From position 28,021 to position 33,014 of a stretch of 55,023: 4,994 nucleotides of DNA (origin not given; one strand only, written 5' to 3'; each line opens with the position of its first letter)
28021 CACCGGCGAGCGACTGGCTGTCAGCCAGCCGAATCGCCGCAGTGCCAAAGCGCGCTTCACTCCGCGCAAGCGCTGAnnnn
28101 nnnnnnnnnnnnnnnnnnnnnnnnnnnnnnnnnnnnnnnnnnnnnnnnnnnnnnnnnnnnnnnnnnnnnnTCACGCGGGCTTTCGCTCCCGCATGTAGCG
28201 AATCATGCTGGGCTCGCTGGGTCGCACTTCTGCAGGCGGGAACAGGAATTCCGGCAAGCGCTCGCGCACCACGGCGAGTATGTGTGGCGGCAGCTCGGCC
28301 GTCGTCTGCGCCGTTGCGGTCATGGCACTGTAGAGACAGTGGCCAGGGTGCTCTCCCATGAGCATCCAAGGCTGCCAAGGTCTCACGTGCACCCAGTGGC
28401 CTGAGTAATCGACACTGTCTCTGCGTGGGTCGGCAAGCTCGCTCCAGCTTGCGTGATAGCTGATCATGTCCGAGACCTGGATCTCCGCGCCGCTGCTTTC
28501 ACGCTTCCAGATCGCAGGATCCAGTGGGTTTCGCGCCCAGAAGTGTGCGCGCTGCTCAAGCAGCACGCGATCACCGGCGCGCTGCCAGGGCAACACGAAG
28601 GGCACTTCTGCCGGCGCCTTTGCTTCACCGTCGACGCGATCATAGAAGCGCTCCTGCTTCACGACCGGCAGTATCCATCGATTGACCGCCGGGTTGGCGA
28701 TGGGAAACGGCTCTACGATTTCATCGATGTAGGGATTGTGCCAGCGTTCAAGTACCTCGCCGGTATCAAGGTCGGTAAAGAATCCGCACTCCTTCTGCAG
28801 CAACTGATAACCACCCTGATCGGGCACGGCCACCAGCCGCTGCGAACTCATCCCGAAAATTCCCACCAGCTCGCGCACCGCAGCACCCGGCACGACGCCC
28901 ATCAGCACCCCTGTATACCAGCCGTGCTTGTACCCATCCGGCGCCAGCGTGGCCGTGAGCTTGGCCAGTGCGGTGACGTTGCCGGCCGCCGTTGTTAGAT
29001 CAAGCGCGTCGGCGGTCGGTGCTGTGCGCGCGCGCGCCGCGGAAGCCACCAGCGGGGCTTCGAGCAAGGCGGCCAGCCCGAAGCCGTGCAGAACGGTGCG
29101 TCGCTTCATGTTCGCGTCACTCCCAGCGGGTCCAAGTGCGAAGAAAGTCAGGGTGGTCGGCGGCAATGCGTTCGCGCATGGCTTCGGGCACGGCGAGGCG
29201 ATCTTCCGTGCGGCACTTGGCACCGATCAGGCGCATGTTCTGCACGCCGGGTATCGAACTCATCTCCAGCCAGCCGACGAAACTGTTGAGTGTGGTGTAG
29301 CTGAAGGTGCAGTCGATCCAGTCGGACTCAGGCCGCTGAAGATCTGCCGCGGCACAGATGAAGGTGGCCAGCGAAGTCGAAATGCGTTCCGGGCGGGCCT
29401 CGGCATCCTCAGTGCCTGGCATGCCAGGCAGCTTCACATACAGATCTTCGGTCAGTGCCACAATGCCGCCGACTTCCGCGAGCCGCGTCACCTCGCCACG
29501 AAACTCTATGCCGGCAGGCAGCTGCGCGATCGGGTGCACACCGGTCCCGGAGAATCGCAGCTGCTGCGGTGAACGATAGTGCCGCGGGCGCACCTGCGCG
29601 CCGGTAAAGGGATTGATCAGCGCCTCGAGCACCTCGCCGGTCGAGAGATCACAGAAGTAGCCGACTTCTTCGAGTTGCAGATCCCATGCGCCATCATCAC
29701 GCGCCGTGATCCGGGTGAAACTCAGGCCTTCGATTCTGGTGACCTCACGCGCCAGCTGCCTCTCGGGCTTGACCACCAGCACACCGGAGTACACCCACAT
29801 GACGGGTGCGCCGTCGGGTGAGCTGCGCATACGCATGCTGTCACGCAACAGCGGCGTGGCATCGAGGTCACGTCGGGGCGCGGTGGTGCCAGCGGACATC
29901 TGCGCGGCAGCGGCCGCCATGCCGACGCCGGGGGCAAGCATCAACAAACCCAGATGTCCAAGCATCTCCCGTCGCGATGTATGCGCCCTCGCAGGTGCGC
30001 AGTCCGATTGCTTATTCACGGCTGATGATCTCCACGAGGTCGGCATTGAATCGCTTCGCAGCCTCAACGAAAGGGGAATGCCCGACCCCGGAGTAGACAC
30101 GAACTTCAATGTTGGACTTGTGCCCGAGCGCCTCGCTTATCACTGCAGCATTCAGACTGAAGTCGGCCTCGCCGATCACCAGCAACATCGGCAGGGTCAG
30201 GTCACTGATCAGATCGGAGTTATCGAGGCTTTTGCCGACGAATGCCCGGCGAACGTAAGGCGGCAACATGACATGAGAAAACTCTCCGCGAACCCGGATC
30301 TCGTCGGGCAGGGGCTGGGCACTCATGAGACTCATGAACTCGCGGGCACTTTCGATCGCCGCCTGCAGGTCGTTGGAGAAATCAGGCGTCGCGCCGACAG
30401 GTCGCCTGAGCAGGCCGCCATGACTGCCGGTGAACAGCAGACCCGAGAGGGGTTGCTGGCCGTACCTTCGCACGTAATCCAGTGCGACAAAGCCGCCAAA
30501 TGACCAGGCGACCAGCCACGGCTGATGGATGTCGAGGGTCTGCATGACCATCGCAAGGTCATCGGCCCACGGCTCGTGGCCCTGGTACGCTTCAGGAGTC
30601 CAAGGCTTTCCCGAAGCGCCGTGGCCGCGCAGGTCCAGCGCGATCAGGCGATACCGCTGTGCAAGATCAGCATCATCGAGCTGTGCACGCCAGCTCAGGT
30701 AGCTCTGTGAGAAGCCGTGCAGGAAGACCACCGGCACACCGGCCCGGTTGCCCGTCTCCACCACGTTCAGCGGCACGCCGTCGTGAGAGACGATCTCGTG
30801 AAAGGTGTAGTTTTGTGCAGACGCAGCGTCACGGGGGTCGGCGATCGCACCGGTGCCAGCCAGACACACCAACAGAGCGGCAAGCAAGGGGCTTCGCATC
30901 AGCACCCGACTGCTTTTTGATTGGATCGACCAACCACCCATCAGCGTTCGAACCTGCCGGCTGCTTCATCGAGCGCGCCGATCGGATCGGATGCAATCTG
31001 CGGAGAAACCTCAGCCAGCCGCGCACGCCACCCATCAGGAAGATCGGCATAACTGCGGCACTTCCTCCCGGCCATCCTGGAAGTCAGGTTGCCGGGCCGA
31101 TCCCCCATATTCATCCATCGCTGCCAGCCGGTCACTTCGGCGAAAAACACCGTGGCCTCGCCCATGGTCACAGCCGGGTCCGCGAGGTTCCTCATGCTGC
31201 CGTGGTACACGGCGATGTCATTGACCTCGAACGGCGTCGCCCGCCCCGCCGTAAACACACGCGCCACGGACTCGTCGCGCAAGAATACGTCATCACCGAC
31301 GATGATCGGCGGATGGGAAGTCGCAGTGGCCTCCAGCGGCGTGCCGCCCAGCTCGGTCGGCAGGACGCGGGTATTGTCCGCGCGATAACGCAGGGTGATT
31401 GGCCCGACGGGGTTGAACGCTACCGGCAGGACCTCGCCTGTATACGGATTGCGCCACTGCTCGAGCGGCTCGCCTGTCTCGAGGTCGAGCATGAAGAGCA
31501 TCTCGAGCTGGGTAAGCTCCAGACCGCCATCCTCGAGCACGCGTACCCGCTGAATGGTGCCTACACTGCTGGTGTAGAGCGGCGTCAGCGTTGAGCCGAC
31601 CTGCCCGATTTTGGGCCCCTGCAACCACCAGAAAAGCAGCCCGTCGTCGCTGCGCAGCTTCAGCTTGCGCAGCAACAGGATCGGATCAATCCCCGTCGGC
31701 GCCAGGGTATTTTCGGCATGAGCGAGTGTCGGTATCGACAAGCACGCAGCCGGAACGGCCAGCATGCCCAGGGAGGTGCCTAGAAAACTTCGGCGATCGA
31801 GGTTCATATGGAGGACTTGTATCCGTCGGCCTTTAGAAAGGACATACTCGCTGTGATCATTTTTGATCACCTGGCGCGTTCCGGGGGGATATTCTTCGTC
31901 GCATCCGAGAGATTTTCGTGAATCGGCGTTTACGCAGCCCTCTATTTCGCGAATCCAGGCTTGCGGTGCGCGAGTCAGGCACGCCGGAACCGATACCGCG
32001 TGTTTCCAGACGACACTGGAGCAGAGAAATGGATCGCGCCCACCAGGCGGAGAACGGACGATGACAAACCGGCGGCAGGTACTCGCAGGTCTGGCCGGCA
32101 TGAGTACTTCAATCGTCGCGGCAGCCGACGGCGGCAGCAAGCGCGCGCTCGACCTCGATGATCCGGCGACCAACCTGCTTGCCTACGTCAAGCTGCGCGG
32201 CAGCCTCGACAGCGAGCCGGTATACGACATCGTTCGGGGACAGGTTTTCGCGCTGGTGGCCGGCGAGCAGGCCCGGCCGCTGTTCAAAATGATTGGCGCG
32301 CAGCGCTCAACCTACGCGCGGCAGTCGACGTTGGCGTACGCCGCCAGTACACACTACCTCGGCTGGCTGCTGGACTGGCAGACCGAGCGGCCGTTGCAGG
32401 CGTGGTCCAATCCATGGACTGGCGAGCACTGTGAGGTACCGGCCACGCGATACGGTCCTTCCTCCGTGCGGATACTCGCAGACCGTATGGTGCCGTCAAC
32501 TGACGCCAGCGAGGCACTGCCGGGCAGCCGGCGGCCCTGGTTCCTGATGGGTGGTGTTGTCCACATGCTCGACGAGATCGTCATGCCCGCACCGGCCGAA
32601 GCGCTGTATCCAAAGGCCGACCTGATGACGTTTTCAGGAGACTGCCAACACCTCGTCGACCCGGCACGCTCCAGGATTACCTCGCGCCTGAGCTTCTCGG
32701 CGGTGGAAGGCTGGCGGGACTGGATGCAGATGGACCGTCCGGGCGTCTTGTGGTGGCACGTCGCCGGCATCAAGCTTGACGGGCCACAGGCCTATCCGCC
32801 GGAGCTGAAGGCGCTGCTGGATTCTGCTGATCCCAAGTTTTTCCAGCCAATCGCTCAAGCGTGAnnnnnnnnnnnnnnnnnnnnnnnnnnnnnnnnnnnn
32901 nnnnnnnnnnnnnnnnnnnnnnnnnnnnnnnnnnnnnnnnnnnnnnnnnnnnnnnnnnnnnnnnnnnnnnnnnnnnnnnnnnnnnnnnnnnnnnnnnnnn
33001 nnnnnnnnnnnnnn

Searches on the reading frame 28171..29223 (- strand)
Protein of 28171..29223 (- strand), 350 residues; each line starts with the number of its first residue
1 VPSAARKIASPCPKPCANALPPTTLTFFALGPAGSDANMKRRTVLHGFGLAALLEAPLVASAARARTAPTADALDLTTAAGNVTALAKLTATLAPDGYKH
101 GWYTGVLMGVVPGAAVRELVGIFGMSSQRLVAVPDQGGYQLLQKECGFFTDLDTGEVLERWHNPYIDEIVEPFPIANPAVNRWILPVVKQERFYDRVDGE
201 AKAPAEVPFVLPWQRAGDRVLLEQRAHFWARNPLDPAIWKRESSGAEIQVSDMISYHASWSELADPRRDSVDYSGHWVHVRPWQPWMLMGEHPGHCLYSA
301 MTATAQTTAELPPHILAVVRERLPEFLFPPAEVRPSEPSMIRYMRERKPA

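Call 5: search_protein_families(library=pfam, proteins=[window:28171-29223:-], max_evalue=0.0001)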
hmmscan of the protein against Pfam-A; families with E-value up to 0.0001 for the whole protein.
window:28171-29223:- (350 aa): 1 family
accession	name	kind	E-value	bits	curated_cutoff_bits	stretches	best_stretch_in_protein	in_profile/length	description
PF08894.16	DUF1838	-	2.2e-33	116.4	25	1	102-343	7-227/232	Protein of unknown function (DUF1838)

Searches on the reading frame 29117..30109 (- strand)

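Call 5: search_protein_families(library=pfam, proteins=[window:29117-30109:-], max_evalue=0.0001)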
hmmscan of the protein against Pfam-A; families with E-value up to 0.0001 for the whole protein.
window:29117-30109:- (330 aa): 1 family
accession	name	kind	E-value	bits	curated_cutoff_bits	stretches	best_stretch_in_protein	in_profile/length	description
PF08894.16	DUF1838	-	6e-14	52.8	25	1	118-327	19-214/232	Protein of unknown function (DUF1838)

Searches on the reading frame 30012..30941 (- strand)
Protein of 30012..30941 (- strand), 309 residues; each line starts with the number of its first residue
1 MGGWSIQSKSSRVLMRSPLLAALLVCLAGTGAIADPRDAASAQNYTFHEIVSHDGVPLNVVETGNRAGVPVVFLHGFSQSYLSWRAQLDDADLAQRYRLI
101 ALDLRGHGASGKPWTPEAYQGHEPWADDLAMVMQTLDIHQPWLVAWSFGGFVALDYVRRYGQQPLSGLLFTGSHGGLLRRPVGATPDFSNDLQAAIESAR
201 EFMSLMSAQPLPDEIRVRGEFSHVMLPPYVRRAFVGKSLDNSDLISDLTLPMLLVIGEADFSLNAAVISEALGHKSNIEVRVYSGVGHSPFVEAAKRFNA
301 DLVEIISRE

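Call 5: search_protein_families(library=pfam, proteins=[window:30012-30941:-], max_evalue=0.0001)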
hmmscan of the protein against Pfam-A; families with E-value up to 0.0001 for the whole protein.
window:30012-30941:- (309 aa): 3 families
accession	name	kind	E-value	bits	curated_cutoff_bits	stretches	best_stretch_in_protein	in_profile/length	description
PF00561.26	Abhydrolase_1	-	1.9e-22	80.6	25.8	1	70-177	2-111/245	alpha/beta hydrolase fold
PF12697.13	Abhydrolase_6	-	1.9e-19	71.6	26.3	1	71-300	1-216/217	Alpha/beta hydrolase family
PF12146.15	Hydrolase_4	-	1.3e-10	41.5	27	1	71-172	7-108/239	Serine aminopeptidase, S33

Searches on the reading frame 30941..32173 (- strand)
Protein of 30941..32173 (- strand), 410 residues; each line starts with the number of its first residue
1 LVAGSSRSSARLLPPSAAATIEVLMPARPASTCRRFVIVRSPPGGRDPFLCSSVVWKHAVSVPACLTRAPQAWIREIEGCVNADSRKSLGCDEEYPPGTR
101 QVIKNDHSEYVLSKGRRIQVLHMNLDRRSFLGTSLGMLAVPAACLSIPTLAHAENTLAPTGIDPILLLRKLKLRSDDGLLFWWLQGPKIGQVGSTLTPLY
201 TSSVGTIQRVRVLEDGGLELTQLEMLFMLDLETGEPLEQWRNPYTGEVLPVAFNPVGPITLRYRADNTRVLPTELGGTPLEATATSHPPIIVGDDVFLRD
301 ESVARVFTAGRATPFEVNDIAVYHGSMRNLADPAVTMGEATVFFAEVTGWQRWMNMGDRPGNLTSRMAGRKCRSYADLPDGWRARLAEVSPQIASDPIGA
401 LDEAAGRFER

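Call 5: search_protein_families(library=pfam, proteins=[window:30941-32173:-], max_evalue=0.0001)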
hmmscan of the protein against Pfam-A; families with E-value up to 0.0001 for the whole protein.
window:30941-32173:- (410 aa): 1 family
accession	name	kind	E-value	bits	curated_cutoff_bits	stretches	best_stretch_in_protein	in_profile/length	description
PF08894.16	DUF1838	-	2.6e-16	60.5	25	1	207-399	32-215/232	Protein of unknown function (DUF1838)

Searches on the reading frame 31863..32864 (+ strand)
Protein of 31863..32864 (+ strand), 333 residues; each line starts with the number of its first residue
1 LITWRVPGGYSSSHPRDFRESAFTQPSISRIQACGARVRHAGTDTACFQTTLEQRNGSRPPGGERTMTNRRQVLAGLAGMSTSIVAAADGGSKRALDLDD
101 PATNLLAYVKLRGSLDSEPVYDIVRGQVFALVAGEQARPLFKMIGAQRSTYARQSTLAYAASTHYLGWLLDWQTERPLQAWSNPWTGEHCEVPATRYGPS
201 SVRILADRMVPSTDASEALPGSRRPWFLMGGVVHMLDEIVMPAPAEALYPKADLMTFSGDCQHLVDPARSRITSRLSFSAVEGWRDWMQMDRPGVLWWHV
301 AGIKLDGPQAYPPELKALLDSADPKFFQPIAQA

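Call 6: search_protein_families(library=pfam, proteins=[window:31863-32864:+], max_evalue=0.0001)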
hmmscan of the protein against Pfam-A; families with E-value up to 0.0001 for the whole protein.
window:31863-32864:+ (333 aa): 1 family
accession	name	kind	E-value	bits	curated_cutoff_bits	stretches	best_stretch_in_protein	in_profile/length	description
PF08894.16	DUF1838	-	3.3e-17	63.5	25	1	125-328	9-211/232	Protein of unknown function (DUF1838)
